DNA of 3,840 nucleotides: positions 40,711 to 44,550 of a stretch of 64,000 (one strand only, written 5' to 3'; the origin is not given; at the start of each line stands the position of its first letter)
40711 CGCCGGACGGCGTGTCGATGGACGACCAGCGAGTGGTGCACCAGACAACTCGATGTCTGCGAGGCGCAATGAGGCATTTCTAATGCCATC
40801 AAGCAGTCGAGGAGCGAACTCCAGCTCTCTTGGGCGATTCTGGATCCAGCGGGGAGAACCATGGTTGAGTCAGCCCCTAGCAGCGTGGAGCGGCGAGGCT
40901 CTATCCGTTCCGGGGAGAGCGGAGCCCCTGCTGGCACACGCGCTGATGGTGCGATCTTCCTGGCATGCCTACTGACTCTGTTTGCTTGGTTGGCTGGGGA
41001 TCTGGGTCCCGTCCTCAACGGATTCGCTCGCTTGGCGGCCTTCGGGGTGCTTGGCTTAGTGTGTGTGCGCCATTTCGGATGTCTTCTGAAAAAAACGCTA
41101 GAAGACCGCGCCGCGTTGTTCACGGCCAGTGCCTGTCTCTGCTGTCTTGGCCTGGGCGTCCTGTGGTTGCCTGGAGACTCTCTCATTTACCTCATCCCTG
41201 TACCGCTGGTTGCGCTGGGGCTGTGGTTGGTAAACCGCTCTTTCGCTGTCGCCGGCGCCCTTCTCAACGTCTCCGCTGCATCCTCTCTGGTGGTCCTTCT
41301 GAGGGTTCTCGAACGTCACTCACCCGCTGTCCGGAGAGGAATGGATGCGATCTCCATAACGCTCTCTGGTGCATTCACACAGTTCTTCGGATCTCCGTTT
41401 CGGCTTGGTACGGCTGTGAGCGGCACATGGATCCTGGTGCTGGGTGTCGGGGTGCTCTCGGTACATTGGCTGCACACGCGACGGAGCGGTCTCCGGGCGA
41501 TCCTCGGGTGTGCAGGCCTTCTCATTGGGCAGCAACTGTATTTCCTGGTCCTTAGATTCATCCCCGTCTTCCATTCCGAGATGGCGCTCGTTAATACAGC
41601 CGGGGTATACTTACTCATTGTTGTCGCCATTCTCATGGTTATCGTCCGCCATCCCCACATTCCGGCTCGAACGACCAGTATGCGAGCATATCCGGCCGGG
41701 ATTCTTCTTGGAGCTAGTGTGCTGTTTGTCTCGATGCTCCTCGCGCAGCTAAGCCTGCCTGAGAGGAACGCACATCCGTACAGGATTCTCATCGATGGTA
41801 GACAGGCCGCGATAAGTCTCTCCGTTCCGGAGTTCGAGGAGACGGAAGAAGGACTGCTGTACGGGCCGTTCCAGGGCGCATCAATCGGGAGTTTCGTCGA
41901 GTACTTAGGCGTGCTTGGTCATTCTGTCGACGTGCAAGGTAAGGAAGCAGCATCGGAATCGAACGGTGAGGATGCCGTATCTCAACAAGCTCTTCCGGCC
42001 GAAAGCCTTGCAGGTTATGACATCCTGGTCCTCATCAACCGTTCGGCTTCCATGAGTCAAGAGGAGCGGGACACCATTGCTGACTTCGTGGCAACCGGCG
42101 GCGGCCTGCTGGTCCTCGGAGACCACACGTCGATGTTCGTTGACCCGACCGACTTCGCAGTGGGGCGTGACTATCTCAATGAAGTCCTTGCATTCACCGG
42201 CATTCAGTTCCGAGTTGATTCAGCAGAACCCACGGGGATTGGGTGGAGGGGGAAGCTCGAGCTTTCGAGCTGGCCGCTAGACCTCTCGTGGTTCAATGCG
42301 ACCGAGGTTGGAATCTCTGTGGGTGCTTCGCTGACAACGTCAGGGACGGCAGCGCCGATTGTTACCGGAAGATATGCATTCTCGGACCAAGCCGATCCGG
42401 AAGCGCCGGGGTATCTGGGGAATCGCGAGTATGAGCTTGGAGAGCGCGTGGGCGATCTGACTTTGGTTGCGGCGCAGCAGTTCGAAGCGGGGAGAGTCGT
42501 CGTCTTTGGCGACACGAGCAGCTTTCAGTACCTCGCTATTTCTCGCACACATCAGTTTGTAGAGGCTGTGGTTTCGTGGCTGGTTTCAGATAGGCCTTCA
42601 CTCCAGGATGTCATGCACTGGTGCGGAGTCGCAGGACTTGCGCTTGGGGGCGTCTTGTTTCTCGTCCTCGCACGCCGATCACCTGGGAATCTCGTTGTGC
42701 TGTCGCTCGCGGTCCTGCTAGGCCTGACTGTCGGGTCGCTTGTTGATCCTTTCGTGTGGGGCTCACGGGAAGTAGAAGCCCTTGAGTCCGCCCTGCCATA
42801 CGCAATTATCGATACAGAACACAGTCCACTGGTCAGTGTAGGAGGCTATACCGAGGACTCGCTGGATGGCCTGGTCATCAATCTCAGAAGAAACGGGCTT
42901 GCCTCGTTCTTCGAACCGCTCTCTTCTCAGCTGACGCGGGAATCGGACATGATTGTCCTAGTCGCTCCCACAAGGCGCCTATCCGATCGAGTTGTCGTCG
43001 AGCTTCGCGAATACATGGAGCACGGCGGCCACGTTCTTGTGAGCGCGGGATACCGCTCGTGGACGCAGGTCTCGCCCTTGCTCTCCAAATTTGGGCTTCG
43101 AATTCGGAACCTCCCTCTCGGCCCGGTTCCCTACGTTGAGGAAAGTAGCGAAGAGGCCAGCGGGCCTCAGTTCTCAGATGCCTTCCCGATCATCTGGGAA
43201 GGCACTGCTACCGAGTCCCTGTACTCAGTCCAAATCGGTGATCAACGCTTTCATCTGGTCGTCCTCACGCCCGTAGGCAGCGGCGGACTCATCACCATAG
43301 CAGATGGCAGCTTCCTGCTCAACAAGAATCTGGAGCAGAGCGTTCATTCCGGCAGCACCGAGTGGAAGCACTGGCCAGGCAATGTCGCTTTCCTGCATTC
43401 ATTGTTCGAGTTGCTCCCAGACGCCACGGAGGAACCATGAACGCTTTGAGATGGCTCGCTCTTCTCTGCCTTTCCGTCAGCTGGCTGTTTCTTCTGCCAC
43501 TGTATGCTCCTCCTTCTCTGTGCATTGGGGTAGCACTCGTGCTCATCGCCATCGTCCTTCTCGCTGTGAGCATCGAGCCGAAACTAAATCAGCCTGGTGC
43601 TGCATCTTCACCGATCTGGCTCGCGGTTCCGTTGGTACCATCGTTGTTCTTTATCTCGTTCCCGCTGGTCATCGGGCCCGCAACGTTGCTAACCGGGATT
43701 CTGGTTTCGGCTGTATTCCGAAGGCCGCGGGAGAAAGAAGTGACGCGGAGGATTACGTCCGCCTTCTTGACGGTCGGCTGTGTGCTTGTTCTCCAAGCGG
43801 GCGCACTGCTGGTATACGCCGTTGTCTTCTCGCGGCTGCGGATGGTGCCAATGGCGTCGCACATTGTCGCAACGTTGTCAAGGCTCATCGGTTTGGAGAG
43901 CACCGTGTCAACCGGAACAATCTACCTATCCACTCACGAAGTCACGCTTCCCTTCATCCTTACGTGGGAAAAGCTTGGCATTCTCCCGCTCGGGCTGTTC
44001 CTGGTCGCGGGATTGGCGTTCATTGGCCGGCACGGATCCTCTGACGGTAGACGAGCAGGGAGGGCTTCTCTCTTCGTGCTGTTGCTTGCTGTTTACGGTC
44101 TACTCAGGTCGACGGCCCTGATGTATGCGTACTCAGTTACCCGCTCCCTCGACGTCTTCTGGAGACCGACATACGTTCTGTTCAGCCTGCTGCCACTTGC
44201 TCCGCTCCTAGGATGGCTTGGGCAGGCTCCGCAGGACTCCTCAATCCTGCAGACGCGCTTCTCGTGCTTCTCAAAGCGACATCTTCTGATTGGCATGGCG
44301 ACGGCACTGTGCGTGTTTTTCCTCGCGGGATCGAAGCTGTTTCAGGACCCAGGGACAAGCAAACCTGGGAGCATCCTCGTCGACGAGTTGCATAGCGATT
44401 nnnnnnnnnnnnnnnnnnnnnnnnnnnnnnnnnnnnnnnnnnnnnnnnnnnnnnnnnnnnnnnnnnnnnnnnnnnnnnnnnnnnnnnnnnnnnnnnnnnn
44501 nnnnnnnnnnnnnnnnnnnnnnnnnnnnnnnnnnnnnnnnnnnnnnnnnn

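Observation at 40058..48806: Compositionally distinct four-gene module: secreted (xxTC)n cysteine-repeat protein, two paralogous giant membrane proteins, tandem-S41 protease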

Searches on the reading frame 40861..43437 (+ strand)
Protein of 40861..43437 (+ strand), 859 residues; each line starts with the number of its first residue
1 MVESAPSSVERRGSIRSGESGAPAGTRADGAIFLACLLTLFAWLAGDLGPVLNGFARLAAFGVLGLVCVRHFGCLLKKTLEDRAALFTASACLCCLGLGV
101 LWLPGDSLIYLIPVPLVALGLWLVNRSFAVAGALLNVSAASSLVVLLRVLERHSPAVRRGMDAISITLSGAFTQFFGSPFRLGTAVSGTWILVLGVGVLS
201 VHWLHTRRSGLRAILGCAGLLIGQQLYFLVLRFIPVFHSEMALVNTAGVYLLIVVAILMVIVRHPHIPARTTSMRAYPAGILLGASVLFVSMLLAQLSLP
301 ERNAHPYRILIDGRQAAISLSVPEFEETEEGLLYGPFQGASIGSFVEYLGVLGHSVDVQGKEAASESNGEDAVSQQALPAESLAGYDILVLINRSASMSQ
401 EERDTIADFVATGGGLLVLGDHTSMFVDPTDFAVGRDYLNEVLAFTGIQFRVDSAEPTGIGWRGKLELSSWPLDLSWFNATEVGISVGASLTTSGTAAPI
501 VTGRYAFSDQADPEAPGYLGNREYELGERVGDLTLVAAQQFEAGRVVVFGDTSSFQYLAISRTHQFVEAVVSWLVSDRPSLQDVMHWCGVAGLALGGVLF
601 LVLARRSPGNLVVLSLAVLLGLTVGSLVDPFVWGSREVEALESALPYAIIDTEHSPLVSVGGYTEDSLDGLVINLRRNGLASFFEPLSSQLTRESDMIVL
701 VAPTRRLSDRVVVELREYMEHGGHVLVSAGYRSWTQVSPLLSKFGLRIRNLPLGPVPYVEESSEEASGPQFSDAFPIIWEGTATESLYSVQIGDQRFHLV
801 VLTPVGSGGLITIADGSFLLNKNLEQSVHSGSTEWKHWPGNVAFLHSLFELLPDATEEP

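Call 8: search_protein_families(library=pfam, proteins=[window:40861-43437:+], max_evalue=1)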
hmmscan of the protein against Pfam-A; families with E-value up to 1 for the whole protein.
window:40861-43437:+ (859 aa): 6 families
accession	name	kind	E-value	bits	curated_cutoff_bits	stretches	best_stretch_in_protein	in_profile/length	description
PF14258.12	DUF4350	-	3.1e-12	47.6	30.4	2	688-826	31-170/181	Domain of unknown function (DUF4350)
PF09822.16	ABC_transp_aux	-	2.7e-10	40.4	34.7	2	383-450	43-114/288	ABC-type uncharacterized transport system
PF23355.1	IFT52_GIFT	-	1e-05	25.2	27.2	1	685-747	36-102/246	IFT52 GIFT domain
PF24157.1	DUF7408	-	1.6e-05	25.4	27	1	379-422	31-75/174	Domain of unknown function (DUF7408)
PF06283.17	ThuA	-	0.0078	16.9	33.4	1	372-419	36-85/209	Trehalose utilisation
PF13709.12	DUF4159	-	0.1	12.6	25.9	0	706-732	64-91/202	Domain of unknown function (DUF4159)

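Call 9: search_protein_families(library=ncbifam, proteins=[window:40861-43437:+], max_evalue=1)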
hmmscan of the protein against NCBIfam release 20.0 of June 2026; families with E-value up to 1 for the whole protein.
window:40861-43437:+ (859 aa): 1 family
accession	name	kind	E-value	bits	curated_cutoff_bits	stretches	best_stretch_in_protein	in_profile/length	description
TIGR03521.1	GldG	equivalog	0.033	12.8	389.85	0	380-428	229-277/552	gliding motility-associated ABC transporter substrate-binding protein GldG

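Call 50: list_cluster_members(proteins=[P0001, P0007, window:40861-43437:+, window:46128-48803:+])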
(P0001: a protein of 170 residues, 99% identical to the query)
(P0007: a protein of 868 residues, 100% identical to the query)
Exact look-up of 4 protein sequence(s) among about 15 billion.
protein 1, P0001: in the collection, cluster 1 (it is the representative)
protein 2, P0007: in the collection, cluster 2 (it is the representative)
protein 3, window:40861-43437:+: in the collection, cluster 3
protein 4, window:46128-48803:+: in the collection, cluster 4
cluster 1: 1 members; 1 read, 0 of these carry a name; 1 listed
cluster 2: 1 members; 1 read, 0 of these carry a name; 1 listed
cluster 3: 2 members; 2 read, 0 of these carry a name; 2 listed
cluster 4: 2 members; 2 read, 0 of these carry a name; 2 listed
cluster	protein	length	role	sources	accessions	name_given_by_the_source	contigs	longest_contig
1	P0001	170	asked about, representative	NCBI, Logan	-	-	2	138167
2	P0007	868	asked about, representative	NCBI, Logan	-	-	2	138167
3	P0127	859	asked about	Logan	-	-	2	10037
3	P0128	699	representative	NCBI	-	-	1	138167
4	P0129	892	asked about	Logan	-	-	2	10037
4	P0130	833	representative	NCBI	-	-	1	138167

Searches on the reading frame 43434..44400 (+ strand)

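Call 30: search_protein_families(library=pfam, proteins=[window:43434-44400:+], max_evalue=1)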
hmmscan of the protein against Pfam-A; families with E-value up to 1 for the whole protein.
window:43434-44400:+ (322 aa): 1 family
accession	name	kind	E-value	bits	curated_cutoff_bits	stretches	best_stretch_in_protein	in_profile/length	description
PF16214.10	AC_N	-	0.59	9.7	30.9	1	34-95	259-318/415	Adenylyl cyclase N-terminal extracellular and transmembrane region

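Call 31: search_protein_families(library=ncbifam, proteins=[window:43434-44400:+], max_evalue=1)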
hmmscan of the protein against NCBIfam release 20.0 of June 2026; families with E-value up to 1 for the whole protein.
window:43434-44400:+ (322 aa): 0 families

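Call 43: predict_structure(alignment_id=A2)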
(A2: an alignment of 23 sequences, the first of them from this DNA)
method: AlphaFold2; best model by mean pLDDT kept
length: 299 residues; sequences in the alignment: 23
mean_pLDDT: 85.0   pTM: 0.82
mean pLDDT of the five models: 85.0, 84.5, 84.4, 83.6, 83.3
residues with pLDDT >= 90: 185; 70-90: 59; 50-70: 37; < 50: 18
segments of 3 or more residues with pLDDT < 50: 53-56, 267-278
pLDDT, mean of each block of 10 residues (from residue 1): 89 95 90 97 82 58 89 95 94 75 90 96 92 90 95 93 92 94 95 87 80 93 93 92 90 87 56 46 68 55
secondary structure, 60 per line:
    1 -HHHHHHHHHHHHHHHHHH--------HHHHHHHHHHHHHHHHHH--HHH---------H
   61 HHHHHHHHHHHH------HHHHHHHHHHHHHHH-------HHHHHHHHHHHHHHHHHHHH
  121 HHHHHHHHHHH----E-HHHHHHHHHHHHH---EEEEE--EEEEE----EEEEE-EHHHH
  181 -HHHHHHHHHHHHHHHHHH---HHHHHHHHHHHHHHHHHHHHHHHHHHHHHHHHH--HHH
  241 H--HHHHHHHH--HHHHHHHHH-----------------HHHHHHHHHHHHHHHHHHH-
elements in order: H2-19 H28-45 H60-72 H79-93 H101-131 H138-150 E154-158 E161-165 E170-174 H177-180 H182-199 H203-235 H238-241 H244-251 H254-262 H280-298

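Call 47: fold_search(model_id=the predicted structure, library=pdb)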
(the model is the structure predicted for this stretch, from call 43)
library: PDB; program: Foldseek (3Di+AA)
matches with E <= 10: 72; with E <= 0.001: 0
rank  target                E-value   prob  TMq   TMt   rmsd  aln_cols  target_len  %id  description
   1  9k93                  2.5e-01  0.23  0.21  0.22  21.7       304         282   16  Cryo-EM structure of human signal peptide peptidase like 2A (SPPL2a) in complex with L685,458 (released 2025-10-29)
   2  6oh3                  6.2e-01  0.11  0.16  0.16  17.8       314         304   11  X-ray crystal structure of the mouse CMP-sialic acid transporter in complex with CMP-sialic acid, by lipidic cubic phase (released 2019-04-24)
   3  8glt_1                2.0e+00  0.12  0.20  0.24  20.8       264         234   15  Backbone model of de novo-designed chlorophyll-binding nanocage O32-15 (released 2024-03-27)
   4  9nq9_A                2.0e+00  0.06  0.17  0.10  23.9       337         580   13  Magnesium ions-bound closed-state cryo-EM structure of human TRPV6 in cNW11 nanodiscs (released 2025-11-19)
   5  9ijy_A                2.0e+00  0.05  0.16  0.14  19.9       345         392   11  Homo sapiens Xenotropic and Polytropic Retrovirus Receptor 1 (XPR1) with Y22A/E23A/K26A mutations (released 2025-01-22)
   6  7qbz                  2.2e+00  0.12  0.15  0.08  20.0       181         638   14  Crystal structure Cadmium translocating P-type ATPase (released 2022-03-23)
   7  8gka_A                2.2e+00  0.05  0.15  0.08  21.4       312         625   12  Human TRPV3 tetramer structure, closed conformation (released 2023-09-06)
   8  7uni_D                2.3e+00  0.09  0.18  0.21  15.5       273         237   10  De novo designed chlorophyll dimer protein with Zn pheophorbide a methyl ester, SP2-ZnPPaM (released 2023-04-19)
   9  8fc8_A                2.3e+00  0.06  0.18  0.10  23.4       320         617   12  Cryo-EM structure of the human TRPV4 in complex with GSK1016790A (released 2023-07-12)
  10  7l2p_C                2.7e+00  0.07  0.20  0.13  22.8       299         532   11  cryo-EM structure of unliganded minimal TRPV1 (released 2021-09-22)
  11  9nvp_A                2.9e+00  0.02  0.13  0.07  27.7       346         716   12  Structure of Nanchung-Inactive-Calmodulin in complex with Nicotinamide, EDTA (released 2026-02-11)
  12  9imq_A                3.0e+00  0.03  0.13  0.12  21.1       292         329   13  Crystal structure of a C45 isoprenyl diphosphate synthase, Rv0562 from Mycobacterium tuberculosis (released 2025-07-09)
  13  8qsr_A                3.0e+00  0.03  0.16  0.13  19.6       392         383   12  Cryo-EM structure of the glucose-specific PTS transporter IICB from E. coli in the inward-facing conformation (released 2024-09-25)
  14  4q2e_B                3.4e+00  0.04  0.14  0.15  19.4       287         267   13  CRYSTAL STRUCTURE OF AN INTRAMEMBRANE CDP-DAG SYNTHETASE CENTRAL FOR PHOSPHOLIPID BIOSYNTHESIS (S200C/S258C, active mu (released 2014-07-02)
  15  6dvy_A                3.4e+00  0.03  0.14  0.08  23.4       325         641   16  Cryo-EM structure of mouse TRPV3 in complex with 2-Aminoethoxydiphenyl borate (2-APB) (released 2018-09-05)
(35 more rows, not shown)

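Call 49: search_protein_families(library=ncbifam, alignment_id=A2, max_evalue=10)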
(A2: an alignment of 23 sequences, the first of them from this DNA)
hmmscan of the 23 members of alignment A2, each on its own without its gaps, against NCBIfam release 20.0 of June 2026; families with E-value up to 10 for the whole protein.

A. member 1, seq(299 aa): 0 families

B. families by the number of members that match (of 23 scanned): 6 families
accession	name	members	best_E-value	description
NF037953.1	frad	1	0.023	septal junction protein FraD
NF002350.0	PRK01315.1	1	0.11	membrane protein insertase YidC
NF053740.1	TransRegTnrAGPos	1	0.18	hypothetical protein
TIGR04258.1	4helix_suffix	1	0.18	four helix bundle suffix domain-containing protein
NF033670.1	polymyxin_MCR6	1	0.53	MCR-6 family phosphoethanolamine--lipid A transferase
NF009238.0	PRK12592.1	1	4.6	putative monovalent cation/H+ antiporter subunit G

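Call 110: search_solved_structures(query=A2, max_evalue=10)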
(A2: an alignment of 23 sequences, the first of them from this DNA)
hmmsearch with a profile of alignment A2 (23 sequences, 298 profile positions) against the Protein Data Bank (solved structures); distinct sequences matched with E-value up to 10: 0.
